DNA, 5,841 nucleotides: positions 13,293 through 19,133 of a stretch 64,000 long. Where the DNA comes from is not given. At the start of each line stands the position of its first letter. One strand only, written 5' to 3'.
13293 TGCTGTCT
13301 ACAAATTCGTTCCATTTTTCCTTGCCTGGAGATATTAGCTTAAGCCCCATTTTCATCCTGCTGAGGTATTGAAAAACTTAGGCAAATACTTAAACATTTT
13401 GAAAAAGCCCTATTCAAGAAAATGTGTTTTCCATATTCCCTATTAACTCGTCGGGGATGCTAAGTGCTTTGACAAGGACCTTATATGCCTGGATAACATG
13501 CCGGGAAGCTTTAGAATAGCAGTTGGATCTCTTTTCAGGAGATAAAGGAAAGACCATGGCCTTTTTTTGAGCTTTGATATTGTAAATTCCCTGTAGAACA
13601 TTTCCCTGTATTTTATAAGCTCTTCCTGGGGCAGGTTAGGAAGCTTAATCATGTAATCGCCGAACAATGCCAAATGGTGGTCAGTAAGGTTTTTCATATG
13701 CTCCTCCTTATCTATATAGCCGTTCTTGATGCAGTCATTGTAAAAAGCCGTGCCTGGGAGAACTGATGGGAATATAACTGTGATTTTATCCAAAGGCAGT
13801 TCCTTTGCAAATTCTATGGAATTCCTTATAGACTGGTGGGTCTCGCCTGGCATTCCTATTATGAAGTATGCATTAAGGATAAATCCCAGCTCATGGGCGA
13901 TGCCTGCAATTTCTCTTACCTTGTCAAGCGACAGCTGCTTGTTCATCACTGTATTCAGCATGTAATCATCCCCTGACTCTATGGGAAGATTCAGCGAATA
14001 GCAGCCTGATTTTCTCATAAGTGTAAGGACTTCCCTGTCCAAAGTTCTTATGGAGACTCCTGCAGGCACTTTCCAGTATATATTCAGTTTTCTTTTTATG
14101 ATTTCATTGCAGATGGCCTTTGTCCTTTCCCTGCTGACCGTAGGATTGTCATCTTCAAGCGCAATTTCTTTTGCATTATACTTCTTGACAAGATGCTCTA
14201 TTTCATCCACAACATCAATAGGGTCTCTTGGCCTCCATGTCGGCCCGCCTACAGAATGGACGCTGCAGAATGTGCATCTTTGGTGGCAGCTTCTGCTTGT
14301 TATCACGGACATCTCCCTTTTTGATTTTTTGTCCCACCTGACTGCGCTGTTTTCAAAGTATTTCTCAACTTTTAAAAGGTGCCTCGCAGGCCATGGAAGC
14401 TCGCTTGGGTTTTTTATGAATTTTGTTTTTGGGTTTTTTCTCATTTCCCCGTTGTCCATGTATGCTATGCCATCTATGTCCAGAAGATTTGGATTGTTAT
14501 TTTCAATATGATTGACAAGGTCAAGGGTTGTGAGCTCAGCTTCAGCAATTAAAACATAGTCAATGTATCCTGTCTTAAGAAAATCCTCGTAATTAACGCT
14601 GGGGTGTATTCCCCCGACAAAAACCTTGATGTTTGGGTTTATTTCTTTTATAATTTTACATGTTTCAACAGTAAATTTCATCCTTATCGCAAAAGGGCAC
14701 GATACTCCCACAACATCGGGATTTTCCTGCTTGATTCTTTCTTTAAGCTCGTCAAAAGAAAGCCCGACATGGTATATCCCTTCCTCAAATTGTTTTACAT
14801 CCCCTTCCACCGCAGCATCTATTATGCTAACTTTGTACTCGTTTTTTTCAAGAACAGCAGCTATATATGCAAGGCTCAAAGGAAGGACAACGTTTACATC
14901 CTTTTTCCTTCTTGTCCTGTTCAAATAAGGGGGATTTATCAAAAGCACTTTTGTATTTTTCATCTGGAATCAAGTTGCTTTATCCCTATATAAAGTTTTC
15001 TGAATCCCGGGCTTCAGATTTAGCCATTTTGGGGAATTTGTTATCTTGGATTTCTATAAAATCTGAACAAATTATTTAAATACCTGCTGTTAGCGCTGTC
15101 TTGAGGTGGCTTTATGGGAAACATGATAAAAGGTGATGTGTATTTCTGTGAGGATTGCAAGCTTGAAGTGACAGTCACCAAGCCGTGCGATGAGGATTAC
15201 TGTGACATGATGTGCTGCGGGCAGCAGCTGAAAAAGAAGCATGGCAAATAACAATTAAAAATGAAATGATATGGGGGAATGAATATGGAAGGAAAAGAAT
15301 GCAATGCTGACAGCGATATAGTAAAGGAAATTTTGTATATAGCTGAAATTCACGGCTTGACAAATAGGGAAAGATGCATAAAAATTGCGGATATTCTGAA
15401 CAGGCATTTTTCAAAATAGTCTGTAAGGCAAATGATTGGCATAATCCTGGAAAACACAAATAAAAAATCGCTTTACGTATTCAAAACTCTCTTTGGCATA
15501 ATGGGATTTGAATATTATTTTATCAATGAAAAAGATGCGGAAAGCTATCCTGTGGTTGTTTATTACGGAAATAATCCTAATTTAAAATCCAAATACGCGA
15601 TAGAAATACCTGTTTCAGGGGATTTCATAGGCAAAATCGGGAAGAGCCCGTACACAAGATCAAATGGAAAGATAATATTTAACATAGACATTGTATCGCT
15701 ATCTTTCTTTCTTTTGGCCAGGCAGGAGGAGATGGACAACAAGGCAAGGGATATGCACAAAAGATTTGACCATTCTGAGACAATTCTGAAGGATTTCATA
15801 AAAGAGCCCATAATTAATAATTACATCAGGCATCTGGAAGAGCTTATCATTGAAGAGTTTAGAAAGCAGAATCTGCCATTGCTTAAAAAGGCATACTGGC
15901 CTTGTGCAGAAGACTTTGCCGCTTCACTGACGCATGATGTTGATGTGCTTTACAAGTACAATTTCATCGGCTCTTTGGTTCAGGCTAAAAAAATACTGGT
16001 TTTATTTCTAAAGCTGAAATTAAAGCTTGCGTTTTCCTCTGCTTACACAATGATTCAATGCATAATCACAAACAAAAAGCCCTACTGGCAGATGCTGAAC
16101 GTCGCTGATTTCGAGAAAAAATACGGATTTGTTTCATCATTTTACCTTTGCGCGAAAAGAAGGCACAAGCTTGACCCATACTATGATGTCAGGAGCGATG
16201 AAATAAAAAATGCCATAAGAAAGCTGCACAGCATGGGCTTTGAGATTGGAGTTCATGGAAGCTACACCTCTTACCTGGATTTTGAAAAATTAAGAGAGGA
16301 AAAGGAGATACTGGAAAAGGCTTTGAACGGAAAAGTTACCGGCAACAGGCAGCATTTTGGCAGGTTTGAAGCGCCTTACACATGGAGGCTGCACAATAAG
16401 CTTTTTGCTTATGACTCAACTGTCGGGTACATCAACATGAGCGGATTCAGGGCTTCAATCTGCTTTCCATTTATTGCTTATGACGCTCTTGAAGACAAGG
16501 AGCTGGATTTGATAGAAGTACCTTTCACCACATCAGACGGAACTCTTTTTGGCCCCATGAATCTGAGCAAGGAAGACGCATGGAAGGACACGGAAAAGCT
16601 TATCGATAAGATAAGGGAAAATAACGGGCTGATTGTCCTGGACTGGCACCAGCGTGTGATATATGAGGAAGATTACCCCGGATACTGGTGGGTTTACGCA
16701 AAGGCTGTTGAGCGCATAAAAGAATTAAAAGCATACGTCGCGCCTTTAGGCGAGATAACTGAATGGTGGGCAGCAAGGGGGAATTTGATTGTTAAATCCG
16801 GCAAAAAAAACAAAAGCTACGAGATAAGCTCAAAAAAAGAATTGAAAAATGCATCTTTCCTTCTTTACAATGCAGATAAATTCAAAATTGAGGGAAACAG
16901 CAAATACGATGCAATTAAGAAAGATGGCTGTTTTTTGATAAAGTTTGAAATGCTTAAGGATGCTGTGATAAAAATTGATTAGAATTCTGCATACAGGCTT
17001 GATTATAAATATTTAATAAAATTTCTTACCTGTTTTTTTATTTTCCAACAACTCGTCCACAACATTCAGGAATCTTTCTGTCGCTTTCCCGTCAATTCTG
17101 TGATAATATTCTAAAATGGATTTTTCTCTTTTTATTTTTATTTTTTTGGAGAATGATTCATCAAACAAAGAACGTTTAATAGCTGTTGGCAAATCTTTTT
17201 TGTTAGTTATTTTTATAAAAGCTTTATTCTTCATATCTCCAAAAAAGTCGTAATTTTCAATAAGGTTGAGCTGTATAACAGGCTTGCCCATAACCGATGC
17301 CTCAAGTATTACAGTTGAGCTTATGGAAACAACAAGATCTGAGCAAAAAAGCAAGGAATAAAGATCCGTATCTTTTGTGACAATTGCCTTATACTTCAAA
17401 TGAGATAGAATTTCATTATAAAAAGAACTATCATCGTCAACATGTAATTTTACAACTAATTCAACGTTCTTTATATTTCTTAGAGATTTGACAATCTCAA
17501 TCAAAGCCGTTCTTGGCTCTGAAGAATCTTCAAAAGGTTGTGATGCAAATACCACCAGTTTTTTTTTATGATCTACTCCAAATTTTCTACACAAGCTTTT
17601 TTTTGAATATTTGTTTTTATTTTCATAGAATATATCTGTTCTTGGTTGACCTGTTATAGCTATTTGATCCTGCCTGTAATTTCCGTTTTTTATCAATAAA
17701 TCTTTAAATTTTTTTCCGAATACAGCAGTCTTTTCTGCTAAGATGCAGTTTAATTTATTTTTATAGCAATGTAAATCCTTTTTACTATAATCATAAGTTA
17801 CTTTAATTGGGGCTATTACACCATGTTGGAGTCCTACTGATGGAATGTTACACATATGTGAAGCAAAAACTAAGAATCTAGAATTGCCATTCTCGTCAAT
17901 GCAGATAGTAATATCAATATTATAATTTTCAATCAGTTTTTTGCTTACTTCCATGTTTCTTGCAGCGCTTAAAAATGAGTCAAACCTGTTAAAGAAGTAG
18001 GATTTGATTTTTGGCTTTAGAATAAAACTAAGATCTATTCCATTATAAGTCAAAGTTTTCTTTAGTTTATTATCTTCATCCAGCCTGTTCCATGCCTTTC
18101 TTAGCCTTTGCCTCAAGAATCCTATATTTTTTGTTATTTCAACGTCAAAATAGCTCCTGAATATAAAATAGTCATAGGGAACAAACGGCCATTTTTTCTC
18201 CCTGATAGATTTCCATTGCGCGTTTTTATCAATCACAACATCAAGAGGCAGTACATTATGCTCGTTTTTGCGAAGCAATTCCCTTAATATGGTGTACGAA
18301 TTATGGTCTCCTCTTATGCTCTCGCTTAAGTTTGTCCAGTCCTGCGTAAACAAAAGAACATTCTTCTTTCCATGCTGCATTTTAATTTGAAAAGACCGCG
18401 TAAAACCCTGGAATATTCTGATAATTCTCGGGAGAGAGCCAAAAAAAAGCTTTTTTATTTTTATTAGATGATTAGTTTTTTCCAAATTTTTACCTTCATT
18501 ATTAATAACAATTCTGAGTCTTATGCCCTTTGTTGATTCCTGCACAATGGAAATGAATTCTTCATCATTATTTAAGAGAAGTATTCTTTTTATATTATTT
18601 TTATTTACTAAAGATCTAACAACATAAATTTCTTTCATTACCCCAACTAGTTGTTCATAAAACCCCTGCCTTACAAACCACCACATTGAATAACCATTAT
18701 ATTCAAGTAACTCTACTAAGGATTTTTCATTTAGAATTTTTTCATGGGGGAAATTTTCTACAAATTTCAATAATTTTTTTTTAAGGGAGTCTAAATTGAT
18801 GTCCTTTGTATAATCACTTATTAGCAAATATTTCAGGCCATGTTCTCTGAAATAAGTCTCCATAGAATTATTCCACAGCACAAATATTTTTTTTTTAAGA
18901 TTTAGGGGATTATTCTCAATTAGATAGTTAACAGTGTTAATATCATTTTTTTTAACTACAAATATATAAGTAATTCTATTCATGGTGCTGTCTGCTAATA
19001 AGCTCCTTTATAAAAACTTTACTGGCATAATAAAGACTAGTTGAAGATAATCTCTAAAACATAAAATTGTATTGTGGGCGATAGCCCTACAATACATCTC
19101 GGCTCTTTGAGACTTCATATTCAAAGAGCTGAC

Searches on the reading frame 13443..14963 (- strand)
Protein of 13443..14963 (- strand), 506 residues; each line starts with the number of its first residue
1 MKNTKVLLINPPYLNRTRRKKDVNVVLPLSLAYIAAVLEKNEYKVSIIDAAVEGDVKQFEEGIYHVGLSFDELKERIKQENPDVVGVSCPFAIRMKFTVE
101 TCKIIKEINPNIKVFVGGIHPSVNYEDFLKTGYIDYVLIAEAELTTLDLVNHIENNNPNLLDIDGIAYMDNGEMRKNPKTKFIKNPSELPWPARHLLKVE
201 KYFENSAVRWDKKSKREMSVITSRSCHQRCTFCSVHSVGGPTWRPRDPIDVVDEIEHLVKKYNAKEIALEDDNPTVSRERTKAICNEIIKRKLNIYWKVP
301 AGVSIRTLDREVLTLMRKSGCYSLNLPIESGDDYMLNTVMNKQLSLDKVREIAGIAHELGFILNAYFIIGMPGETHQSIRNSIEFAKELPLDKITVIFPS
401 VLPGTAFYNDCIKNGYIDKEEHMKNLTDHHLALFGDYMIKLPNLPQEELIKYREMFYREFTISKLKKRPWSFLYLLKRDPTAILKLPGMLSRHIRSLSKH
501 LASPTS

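Call 49: search_protein_families(library=pfam, proteins=[window:13443-14963:-], max_evalue=0.001)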
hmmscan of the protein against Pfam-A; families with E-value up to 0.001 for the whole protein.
window:13443-14963:- (506 aa): 2 families
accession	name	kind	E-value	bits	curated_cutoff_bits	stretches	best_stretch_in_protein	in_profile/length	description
PF02310.24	B12-binding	-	8.1e-23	81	32.1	1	25-147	11-118/121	B12 binding domain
PF04055.27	Radical_SAM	-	2.6e-22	80.2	29.5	1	220-386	1-166/166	Radical SAM superfamily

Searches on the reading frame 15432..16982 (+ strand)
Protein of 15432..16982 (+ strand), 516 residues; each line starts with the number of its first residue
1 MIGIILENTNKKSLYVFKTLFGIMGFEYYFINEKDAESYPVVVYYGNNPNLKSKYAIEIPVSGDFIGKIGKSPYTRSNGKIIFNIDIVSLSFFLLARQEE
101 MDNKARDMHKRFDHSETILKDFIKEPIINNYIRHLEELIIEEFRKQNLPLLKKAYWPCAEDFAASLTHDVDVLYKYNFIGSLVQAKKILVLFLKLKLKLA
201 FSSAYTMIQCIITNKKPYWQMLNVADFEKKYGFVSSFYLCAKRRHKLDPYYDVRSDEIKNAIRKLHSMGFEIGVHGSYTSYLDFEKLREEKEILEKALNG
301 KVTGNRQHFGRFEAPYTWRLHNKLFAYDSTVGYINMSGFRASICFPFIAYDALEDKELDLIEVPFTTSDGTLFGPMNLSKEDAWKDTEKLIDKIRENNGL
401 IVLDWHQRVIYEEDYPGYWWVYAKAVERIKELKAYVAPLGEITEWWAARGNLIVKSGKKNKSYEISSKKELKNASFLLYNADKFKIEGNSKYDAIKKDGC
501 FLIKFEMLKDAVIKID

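Call 49: search_protein_families(library=pfam, proteins=[window:15432-16982:+], max_evalue=0.001)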
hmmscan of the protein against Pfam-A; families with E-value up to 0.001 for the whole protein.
window:15432-16982:+ (516 aa): 1 family
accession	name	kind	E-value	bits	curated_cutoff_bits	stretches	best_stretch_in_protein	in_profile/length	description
PF23019.1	DUF7033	-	5.1e-16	59.3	27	1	84-178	2-89/90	Family of unknown function (DUF7033)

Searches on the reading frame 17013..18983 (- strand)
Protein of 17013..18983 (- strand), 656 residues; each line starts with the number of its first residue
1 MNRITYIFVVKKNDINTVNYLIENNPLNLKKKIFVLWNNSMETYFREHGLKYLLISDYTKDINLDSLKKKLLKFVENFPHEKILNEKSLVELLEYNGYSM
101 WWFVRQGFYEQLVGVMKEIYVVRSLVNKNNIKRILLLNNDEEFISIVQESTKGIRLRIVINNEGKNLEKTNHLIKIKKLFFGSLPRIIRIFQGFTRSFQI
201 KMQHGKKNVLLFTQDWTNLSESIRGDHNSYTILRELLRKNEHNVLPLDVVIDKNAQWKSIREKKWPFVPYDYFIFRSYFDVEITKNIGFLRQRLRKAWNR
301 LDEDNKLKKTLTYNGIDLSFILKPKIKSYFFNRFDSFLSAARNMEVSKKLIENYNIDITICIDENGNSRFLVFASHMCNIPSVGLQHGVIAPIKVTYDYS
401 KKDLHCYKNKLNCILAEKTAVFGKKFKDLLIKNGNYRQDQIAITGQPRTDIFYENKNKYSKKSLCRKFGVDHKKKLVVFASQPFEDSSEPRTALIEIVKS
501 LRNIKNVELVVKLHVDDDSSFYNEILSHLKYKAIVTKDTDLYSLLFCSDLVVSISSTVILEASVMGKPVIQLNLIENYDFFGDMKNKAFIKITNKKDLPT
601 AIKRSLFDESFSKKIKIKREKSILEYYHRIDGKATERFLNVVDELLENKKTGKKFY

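Call 49: search_protein_families(library=pfam, proteins=[window:17013-18983:-], max_evalue=0.001)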
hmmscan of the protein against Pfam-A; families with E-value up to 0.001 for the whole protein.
window:17013-18983:- (656 aa): 3 families
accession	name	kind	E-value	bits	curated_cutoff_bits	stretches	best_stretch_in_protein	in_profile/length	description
PF02350.25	Epimerase_2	-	2.8e-11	43.3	30.6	1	425-608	132-319/347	UDP-N-acetylglucosamine 2-epimerase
PF04464.20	Glyphos_transf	-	2.3e-10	40.5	22.1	1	350-642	82-365/367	CDP-Glycerol:Poly(glycerophosphate) glycerophosphotransferase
PF04007.18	DUF354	-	0.00015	21.4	22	1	475-571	188-284/349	Protein of unknown function (DUF354)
